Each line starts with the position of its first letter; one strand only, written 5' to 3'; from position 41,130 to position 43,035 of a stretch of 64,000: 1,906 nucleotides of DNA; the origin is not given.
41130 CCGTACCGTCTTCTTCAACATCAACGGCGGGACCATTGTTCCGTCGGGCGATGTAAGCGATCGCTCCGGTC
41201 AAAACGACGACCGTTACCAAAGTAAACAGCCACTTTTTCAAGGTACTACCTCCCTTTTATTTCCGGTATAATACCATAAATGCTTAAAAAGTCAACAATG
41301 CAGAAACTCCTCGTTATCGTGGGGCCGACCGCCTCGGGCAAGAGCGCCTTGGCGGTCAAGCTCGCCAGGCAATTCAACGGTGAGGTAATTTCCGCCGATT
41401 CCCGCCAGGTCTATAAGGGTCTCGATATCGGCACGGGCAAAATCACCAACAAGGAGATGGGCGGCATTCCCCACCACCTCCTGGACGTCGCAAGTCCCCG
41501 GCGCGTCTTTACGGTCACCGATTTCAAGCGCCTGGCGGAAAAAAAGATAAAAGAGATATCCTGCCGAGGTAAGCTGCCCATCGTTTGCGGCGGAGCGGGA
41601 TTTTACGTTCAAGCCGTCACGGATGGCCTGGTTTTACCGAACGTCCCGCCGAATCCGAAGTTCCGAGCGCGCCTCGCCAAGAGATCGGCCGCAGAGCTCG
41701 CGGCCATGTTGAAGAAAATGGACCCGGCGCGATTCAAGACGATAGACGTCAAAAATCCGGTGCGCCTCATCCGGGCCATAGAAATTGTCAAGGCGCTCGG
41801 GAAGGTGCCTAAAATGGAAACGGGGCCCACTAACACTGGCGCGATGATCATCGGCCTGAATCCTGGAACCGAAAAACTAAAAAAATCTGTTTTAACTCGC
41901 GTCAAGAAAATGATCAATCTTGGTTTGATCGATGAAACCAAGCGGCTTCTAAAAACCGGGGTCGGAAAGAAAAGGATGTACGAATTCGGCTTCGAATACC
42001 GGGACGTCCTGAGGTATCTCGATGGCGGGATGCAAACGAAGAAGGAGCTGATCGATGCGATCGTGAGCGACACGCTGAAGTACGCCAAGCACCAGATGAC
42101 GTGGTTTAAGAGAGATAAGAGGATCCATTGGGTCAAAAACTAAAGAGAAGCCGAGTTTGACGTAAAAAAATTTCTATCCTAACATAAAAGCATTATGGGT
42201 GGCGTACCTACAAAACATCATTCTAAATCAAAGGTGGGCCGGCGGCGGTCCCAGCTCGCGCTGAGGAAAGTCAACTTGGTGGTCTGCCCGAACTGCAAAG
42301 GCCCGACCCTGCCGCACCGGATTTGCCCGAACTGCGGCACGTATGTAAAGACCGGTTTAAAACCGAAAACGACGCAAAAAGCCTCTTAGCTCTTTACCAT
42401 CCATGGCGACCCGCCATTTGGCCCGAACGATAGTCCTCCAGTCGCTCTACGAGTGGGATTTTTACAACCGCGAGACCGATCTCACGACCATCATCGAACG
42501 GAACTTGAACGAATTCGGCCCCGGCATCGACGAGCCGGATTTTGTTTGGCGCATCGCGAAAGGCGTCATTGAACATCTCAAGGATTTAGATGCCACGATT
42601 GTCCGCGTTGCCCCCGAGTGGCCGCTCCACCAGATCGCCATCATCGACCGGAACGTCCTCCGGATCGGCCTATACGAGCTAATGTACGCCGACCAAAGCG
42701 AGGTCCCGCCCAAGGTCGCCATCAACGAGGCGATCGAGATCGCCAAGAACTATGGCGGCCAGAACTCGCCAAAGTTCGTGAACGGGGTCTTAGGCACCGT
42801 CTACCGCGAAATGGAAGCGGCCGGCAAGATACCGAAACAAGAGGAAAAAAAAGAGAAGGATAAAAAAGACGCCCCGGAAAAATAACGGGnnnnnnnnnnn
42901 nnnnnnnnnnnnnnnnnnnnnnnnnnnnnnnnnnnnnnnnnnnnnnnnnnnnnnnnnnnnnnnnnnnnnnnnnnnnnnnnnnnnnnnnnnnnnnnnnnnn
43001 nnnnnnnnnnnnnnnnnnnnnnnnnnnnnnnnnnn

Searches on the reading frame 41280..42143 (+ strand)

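Call 54: search_protein_families(library=pfam, proteins=[window:41280-42143:+], max_evalue=0.0001)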
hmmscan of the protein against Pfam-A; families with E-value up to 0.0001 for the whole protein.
window:41280-42143:+ (287 aa): 2 families
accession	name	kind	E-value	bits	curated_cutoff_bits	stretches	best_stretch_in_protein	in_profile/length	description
PF01715.23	IPPT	-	5.9e-64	216.5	23.6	1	43-279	1-243/243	IPP transferase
PF01745.22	IPT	-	8.8e-10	38.8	20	1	9-67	2-60/233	Isopentenyl transferase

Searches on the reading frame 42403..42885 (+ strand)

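Call 54: search_protein_families(library=pfam, proteins=[window:42403-42885:+], max_evalue=0.0001)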
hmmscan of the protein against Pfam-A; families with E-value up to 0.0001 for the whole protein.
window:42403-42885:+ (160 aa): 1 family
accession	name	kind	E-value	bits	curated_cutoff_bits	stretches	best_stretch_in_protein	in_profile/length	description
PF01029.23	NusB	-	5e-33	114.8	23.1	1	7-135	3-133/133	NusB family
